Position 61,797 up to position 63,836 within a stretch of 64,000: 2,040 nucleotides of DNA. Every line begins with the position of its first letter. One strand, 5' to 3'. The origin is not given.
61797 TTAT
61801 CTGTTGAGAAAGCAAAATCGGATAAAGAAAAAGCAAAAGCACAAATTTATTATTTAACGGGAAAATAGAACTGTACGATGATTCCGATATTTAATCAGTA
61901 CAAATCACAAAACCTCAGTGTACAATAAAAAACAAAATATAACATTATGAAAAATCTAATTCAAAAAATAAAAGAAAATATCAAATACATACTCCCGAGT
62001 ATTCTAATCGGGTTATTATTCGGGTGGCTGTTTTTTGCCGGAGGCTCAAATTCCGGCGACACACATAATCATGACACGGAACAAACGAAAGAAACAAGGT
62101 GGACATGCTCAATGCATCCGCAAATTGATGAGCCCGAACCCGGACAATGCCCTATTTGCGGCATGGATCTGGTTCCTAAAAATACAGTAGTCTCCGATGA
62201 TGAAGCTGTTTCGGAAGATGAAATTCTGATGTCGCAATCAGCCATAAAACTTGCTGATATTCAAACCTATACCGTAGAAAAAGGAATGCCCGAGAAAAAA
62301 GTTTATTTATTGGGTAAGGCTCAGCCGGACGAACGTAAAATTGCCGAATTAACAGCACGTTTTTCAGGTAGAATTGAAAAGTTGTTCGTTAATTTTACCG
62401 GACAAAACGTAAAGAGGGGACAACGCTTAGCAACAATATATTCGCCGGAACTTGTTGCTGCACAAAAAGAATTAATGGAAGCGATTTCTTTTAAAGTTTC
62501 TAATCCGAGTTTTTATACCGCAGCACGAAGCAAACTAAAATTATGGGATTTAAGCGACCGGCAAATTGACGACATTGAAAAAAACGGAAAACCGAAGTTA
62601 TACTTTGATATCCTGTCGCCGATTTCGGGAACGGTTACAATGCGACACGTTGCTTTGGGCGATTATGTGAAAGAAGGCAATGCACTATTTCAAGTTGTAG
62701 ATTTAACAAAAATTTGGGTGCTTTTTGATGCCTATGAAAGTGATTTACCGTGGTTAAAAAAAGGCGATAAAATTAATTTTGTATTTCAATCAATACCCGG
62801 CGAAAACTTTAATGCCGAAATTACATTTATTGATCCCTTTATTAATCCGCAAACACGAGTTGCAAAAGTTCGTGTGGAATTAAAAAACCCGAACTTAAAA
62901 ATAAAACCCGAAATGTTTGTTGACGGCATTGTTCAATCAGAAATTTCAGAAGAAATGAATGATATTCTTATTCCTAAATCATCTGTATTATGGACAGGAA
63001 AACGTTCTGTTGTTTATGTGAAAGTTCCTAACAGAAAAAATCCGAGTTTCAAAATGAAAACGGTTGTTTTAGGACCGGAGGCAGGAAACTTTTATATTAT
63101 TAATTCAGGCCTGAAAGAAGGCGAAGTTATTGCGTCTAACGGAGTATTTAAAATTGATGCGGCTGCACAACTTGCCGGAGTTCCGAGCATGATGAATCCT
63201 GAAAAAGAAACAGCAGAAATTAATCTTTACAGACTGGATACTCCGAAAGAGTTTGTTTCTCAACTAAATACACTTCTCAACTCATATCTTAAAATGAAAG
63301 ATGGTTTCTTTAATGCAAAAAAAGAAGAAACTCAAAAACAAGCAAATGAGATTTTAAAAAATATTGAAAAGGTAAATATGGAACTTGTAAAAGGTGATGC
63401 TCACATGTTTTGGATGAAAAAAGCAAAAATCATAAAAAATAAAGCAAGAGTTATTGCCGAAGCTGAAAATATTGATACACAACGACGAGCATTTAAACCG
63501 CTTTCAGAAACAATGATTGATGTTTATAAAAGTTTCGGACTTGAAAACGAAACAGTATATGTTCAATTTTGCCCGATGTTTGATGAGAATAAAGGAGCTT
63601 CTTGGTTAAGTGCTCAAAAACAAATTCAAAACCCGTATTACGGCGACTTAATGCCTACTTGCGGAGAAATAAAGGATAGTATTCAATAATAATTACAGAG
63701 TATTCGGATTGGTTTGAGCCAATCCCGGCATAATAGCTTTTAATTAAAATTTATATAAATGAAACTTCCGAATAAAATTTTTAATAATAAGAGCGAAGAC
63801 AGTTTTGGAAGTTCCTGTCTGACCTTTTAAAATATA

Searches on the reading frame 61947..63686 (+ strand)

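Call 19: search_protein_families(library=ncbifam, proteins=[window:61947-63686:+], max_evalue=0.00001)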
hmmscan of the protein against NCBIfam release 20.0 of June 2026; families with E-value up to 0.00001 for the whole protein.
window:61947-63686:+ (580 aa): 12 families
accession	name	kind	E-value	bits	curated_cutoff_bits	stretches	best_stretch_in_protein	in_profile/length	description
TIGR00999.1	8a0102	subfamily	8.6e-40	136.6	319.3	1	221-403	94-270/271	CzcB/NccB family metal efflux transporter periplasmic adaptor subunit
TIGR01730.1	RND_mfp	subfamily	2e-37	128.9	94.9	1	221-404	136-314/322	efflux RND transporter periplasmic adaptor subunit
NF007303.0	PRK09783.1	subfamily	1.2e-32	112.9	390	1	12-421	9-410/414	copper/silver efflux system membrane fusion protein CusB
NF045680.1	DiMtlExpIhpB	equivalog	1.5e-29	103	450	1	219-405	137-316/326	divalent metal ion exporter adaptor subunit IhpB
NF045904.1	RND-peri-MexE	equivalog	3.2e-09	36.2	714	1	221-424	173-381/390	multidrug efflux RND transporter periplasmic adaptor subunit MexE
TIGR00998.1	8a0101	subfamily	5.8e-09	35.3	390.8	1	221-293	206-279/334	EmrA/EmrK family multidrug efflux transporter periplasmic adaptor subunit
NF008589.1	PRK11556.1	equivalog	2.4e-08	33.3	391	1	219-412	192-388/392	MdtA/MuxA family multidrug efflux RND transporter periplasmic adaptor subunit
NF007132.1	PRK09578.1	equivalog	8.9e-08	31.3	512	0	290-411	259-375/396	MexX/AxyX family multidrug efflux RND transporter periplasmic adaptor subunit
NF008606.0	PRK11578.1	equivalog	1e-07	31.4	342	0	102-186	33-113/371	macrolide transporter subunit MacA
NF047615.1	LIC13259_LIC11441_fam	subfamily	1.5e-06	28.7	100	1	473-567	51-139/144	LIC13259/LIC11441 family protein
NF002939.0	PRK03598.1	equivalog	5.7e-06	25.7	393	0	222-298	207-283/332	secretion protein HlyD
NF033834.1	RND_adapt_MexA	exception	9.5e-06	24.9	750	0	217-415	155-364/373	multidrug efflux RND transporter periplasmic adaptor subunit MexA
